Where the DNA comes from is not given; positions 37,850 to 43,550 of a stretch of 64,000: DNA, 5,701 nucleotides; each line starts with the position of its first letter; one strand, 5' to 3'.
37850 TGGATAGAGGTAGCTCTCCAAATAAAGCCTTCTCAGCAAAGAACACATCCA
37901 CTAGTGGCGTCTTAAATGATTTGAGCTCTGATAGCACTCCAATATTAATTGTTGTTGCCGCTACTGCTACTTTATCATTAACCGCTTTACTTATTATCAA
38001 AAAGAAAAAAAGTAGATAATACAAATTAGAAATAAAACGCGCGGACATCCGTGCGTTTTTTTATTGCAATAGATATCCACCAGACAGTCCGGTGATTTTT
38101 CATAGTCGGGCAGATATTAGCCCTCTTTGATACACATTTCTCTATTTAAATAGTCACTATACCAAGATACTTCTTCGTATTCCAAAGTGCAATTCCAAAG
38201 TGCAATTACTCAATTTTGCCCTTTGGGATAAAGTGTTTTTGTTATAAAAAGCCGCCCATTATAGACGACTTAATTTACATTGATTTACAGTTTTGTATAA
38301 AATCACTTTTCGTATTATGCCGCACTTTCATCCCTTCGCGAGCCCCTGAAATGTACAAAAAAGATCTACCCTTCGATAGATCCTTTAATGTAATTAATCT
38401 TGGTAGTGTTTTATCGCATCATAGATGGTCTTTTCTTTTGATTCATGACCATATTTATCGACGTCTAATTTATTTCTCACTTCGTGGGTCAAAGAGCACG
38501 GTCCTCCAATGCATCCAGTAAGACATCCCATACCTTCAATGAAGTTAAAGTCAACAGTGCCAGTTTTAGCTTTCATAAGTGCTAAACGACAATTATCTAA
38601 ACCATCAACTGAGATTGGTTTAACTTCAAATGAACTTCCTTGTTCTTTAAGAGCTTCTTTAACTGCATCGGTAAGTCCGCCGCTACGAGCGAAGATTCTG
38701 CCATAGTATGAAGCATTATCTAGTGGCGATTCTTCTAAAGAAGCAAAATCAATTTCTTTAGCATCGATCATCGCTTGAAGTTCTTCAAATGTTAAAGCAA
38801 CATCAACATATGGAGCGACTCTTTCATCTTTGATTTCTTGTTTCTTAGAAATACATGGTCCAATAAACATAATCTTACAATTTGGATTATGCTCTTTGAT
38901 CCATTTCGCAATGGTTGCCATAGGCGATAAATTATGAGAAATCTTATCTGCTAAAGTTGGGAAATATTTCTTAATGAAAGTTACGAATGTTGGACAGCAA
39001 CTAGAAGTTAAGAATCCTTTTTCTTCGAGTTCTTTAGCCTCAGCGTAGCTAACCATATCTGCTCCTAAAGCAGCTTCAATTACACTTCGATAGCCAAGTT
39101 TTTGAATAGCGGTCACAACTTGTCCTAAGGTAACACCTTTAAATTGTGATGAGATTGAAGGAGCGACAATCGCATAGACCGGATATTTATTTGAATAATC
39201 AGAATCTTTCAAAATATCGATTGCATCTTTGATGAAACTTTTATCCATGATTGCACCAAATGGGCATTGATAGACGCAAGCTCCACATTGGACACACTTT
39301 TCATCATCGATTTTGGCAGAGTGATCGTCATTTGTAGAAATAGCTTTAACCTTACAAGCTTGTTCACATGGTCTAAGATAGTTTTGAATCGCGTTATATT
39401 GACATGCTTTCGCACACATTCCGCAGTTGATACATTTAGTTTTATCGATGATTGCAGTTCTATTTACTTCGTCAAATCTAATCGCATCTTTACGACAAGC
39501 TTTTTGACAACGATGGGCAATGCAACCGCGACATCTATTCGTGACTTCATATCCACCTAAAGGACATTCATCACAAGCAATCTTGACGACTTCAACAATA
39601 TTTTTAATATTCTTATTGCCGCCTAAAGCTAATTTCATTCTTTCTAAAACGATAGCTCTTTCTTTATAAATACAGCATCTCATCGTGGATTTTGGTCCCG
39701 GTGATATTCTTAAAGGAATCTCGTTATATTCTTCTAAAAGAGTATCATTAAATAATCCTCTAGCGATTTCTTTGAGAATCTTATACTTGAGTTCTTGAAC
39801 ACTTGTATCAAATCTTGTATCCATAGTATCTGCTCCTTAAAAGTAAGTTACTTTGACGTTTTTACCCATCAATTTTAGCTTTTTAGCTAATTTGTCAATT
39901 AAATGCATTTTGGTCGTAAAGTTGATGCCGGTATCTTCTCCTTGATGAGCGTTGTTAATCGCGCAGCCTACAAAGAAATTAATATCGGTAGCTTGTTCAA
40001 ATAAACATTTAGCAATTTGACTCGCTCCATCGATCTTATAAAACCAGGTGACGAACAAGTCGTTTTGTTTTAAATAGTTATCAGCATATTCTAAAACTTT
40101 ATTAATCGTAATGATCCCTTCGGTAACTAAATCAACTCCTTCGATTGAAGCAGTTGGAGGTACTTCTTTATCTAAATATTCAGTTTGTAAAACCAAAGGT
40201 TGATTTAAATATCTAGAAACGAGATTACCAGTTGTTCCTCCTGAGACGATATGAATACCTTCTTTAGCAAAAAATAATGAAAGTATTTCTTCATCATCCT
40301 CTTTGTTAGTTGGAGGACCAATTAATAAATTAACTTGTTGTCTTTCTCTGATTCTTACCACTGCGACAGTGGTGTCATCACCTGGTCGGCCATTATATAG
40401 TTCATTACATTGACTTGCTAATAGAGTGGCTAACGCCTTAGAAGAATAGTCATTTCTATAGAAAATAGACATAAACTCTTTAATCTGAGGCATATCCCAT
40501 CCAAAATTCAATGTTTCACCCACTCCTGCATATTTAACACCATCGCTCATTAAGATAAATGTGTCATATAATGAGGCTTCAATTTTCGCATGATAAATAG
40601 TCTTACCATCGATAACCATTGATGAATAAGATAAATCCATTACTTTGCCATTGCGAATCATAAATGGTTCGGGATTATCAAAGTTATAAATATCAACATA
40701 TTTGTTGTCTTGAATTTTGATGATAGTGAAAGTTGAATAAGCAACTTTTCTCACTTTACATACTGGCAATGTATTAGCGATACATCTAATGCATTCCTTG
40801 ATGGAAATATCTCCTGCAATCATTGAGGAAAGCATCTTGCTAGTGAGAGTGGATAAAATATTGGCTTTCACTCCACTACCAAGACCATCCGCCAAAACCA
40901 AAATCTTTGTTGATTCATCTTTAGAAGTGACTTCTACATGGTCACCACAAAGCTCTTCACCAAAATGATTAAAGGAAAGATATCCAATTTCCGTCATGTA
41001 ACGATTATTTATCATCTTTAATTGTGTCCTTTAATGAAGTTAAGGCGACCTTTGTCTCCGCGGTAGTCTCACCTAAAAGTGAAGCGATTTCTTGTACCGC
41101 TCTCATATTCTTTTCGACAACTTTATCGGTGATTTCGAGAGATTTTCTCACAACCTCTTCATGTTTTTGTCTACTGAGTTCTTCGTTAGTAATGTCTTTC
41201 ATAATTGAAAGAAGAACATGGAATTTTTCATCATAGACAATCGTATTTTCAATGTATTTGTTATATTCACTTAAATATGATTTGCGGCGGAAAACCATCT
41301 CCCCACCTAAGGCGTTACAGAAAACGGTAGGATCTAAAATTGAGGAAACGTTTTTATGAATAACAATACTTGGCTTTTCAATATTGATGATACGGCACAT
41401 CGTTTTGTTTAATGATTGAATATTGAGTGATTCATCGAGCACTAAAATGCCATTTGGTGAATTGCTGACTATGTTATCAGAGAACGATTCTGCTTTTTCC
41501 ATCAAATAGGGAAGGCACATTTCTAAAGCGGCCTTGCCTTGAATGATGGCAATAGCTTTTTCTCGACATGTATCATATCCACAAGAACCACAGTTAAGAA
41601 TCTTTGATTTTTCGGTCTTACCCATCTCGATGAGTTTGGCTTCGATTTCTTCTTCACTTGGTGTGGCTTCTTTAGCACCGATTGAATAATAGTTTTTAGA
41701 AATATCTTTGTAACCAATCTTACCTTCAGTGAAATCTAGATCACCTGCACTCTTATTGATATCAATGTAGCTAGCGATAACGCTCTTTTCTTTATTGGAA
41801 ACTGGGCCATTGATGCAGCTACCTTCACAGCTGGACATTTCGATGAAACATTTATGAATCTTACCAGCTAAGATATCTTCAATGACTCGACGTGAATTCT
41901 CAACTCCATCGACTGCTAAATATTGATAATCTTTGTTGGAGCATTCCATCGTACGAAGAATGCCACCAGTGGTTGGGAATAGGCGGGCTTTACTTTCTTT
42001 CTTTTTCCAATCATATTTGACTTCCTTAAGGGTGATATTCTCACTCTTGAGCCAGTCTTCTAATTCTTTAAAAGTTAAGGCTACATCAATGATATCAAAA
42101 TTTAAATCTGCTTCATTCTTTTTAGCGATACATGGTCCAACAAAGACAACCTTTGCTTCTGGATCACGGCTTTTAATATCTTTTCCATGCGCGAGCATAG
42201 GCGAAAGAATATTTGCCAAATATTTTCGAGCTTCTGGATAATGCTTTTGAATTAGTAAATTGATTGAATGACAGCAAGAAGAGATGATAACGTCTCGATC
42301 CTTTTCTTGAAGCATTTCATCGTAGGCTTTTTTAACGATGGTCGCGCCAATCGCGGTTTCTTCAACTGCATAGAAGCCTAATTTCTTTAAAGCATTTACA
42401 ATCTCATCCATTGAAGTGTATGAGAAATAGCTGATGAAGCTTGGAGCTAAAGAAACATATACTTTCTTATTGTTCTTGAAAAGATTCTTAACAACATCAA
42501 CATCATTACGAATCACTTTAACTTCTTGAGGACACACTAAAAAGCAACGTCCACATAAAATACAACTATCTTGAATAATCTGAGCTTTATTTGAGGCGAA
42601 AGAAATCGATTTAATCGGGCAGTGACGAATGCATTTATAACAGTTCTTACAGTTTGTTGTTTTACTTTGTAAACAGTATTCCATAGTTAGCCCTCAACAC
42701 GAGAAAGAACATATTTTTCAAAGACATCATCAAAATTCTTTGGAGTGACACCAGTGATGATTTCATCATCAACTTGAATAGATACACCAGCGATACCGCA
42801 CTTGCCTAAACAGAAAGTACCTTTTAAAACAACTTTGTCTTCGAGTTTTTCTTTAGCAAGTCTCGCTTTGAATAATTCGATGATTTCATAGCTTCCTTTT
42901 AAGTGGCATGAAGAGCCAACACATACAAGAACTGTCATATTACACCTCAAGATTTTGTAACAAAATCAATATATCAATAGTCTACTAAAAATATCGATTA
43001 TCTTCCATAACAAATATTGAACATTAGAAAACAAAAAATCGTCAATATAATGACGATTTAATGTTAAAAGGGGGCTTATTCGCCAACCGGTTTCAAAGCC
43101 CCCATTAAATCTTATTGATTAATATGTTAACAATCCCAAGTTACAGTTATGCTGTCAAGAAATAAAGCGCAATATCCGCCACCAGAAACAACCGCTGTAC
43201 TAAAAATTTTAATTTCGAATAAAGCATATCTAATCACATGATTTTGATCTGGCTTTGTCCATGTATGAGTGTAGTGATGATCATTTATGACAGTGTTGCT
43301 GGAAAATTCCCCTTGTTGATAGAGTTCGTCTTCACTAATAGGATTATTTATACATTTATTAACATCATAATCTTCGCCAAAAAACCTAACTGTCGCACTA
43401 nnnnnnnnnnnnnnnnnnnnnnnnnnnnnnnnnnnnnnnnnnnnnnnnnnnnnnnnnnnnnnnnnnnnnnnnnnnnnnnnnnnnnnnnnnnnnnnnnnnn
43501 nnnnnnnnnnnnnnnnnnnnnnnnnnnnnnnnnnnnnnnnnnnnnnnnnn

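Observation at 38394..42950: Sensory [FeFe] hydrogenase (HydS-PAS) / PP2C phosphatase / catalytic HydA cluster headed by a thioredoxin-like [2Fe-2S] ferredoxin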

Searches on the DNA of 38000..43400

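Call 76: search_rna_families(source=window, start=38000, end=43400, threshold=evalue, max_evalue=1)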
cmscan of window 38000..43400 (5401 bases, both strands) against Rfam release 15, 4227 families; matches with E-value up to 1: 4.
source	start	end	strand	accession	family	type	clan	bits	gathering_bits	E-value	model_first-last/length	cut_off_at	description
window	38009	38061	+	RF02057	STnc40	Gene; sRNA;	-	28.9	45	0.054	1-70/70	no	Salmonella enterica sRNA STnc40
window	39224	39312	-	RF01421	snoR114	Gene; snRNA; snoRNA; CD-box;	-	25.1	45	0.17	1-87/87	no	small nucleolar RNA snoR114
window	42694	42777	-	RF01280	snoR14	Gene; snRNA; snoRNA; CD-box;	CL00076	22.7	40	0.53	1-84/84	no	Small nucleolar RNA snoR14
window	38000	38062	+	RF00512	Leu_leader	Cis-reg; leader;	-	20.3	50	0.98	87-148/148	5'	Leucine operon leader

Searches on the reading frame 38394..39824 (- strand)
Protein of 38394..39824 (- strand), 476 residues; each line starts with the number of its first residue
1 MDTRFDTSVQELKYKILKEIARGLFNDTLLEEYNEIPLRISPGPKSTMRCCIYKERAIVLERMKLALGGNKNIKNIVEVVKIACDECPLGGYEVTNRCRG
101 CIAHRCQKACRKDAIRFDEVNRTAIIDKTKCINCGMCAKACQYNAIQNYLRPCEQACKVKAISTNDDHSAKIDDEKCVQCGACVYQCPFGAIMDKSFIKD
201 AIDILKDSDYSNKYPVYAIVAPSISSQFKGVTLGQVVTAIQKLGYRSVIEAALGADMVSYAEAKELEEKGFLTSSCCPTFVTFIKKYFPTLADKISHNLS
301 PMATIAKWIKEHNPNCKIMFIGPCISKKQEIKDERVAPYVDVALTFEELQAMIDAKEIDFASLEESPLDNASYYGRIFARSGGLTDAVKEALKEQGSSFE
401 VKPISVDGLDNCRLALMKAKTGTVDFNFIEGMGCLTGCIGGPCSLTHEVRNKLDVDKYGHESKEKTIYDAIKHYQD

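Call 3: search_protein_families(library=pfam, proteins=[window:38394-39824:-], max_evalue=0.01)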
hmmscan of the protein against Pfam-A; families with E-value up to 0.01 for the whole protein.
window:38394-39824:- (476 aa): 14 families
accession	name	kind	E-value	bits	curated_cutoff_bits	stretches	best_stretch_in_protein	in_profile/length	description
PF02906.19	Fe_hyd_lg_C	-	3e-60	204.3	22.1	1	215-442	2-245/245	Iron only hydrogenase large subunit, C-terminal domain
PF12838.12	Fer4_7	-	2.9e-14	53.7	27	2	97-145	1-52/52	4Fe-4S dicluster domain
PF00037.32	Fer4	-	2.2e-13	49.8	21.1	2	171-192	2-23/24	4Fe-4S binding domain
PF13187.11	Fer4_9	-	7e-10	39.2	27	2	97-146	1-52/52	4Fe-4S dicluster domain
PF12837.12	Fer4_6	-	7.1e-10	38.8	25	2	170-192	2-24/24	4Fe-4S binding domain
PF25160.1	LdpA_Fe-S-bd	-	2.8e-08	33.9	27.6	1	151-196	7-47/49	LdpA Fe-S cluster-binding domain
PF13484.11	Fer4_16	-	9.8e-08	33.1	30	2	130-189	1-65/66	4Fe-4S double cluster binding domain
PF14697.11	Fer4_21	-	5.6e-07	30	35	1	124-192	1-57/59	4Fe-4S dicluster domain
PF12797.12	Fer4_2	-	9.2e-07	28.9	24.5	2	171-189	4-22/22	4Fe-4S binding domain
PF13237.11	Fer4_10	-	1.5e-06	28.5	25.5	2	95-141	6-52/53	4Fe-4S dicluster domain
PF13183.11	Fer4_8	-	7.1e-05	23.7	27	2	129-190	3-67/68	4Fe-4S dicluster domain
PF13534.11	Fer4_17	-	0.00023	22.1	22.2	1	130-188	1-57/61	4Fe-4S dicluster domain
PF12800.12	Fer4_4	-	0.00066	20.3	24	1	175-190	2-17/17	4Fe-4S binding domain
PF13247.11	Fer4_11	-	0.00068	20.2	26.2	1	95-147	7-60/100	4Fe-4S dicluster domain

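Call 4: search_protein_families(library=ncbifam, proteins=[window:38394-39824:-], max_evalue=0.01)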
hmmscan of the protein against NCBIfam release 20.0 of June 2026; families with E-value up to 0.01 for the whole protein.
window:38394-39824:- (476 aa): 68 families (the best 25 are shown)
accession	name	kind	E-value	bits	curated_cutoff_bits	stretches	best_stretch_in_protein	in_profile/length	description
TIGR04105.1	FeFe_hydrog_B1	subfamily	2.6e-167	557.2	450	1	5-447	1-461/462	monomeric [FeFe] hydrogenase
TIGR02512.1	FeFe_hydrog_A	subfamily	1.4e-45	155.8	405.95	2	126-389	4-290/375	[FeFe] hydrogenase, group A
NF040763.1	FeFe_hydrog_A6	exception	7.9e-45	153.3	765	2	108-388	124-427/571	NADH-dependent [FeFe] hydrogenase, group A6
NF040762.1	Hydr_FeFe_Clost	exception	8.8e-36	123.6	900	1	115-402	130-440/572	ferredoxin hydrogenase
NF058577.1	FdxA_fam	equivalog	5.1e-14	52.2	65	2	153-191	15-52/52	4Fe-4S ferredoxin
NF045874.1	Vhu_polyferre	exception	4.6e-11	42.1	600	2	92-146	124-174/381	F420-non-reducing hydrogenase associated-polyferredoxin VhuB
NF040864.1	HgcB_ferredoxin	equivalog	4.8e-10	39.2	99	2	152-205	21-74/93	mercury methylation ferredoxin HgcB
NF045992.1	CircClkLdpA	equivalog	6.7e-10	38.6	450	1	150-204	110-164/360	circadian clock protein LdpA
TIGR02700.1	flavo_MJ0208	hypoth_equivalog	8.7e-10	38.3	251.35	2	95-148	147-196/234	dihydromethanopterin reductase (acceptor)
NF007382.0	PRK09898.1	equivalog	1.1e-09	38.2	213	2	95-144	120-169/208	ferredoxin-like protein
NF005505.0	PRK07118.1-4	equivalog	1.4e-09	37.8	378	2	152-192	223-262/265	Fe-S cluster domain-containing protein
NF041836.1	rnfB_Methano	equivalog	2e-09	37.3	445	2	152-192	223-262/265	Rnf electron transport complex subunit RnfB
NF040770.1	hetero_SS_HdrA2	exception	2e-09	36.1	1100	2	152-203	584-634/777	CoB-CoM heterodisulfide reductase HdrA2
NF038355.1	FDH3_beta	equivalog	2.2e-08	34.3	240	1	152-191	61-100/180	formate dehydrogenase FDH3 subunit beta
NF045490.1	FdxA_Protbact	equivalog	3.2e-08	33.8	135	2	92-147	3-56/104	ferredoxin FdxA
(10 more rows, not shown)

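Call 11: search_solved_structures(query=window:38394-39824:-, max_evalue=0.001, show_alignments=1)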
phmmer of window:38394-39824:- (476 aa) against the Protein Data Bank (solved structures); distinct sequences matched with E-value up to 0.001: 70 (the best 60 are shown).
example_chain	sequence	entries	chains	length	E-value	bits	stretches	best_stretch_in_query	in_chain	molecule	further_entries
7qhf_A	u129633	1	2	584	2.6e-30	108.9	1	111-405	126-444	Iron hydrogenase 1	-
1c4a_A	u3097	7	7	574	5.3e-30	107.9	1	111-405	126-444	PROTEIN (FE-ONLY HYDROGENASE) | PROTEIN (PERIPLASMIC HYDROGENASE 1) | Iron hydrogenase 1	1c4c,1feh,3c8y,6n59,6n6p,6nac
9rjq_A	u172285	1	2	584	5.4e-30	107.8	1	111-405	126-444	Iron hydrogenase 1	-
4xdd_A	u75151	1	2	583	5.7e-30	107.8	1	111-405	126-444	Iron hydrogenase 1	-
4xdc_A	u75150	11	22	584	5.7e-30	107.7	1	111-405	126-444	Iron hydrogenase 1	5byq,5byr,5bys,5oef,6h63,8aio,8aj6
6gm3_A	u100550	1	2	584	9.1e-30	107.1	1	111-405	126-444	Iron hydrogenase 1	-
8cjy_A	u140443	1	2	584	1.2e-29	106.7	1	111-405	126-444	Iron hydrogenase 1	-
6gm8_A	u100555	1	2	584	1.2e-29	106.7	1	111-405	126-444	Iron hydrogenase 1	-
6gm2_A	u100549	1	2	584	1.3e-29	106.6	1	111-405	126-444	Iron hydrogenase 1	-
6gm0_A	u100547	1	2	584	1.3e-29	106.6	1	111-405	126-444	Iron hydrogenase 1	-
6yf4_A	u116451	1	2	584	1.4e-29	106.4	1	111-405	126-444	Iron hydrogenase 1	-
6gm4_A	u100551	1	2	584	1.5e-29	106.3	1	111-405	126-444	Iron hydrogenase 1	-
6gm1_A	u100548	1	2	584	2.2e-29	105.8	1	111-405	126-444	Iron hydrogenase 1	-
9rjo_A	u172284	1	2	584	3.3e-29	105.2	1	111-413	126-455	Iron hydrogenase 1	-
5la3_A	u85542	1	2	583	3.3e-29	105.2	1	111-405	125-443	Iron hydrogenase 1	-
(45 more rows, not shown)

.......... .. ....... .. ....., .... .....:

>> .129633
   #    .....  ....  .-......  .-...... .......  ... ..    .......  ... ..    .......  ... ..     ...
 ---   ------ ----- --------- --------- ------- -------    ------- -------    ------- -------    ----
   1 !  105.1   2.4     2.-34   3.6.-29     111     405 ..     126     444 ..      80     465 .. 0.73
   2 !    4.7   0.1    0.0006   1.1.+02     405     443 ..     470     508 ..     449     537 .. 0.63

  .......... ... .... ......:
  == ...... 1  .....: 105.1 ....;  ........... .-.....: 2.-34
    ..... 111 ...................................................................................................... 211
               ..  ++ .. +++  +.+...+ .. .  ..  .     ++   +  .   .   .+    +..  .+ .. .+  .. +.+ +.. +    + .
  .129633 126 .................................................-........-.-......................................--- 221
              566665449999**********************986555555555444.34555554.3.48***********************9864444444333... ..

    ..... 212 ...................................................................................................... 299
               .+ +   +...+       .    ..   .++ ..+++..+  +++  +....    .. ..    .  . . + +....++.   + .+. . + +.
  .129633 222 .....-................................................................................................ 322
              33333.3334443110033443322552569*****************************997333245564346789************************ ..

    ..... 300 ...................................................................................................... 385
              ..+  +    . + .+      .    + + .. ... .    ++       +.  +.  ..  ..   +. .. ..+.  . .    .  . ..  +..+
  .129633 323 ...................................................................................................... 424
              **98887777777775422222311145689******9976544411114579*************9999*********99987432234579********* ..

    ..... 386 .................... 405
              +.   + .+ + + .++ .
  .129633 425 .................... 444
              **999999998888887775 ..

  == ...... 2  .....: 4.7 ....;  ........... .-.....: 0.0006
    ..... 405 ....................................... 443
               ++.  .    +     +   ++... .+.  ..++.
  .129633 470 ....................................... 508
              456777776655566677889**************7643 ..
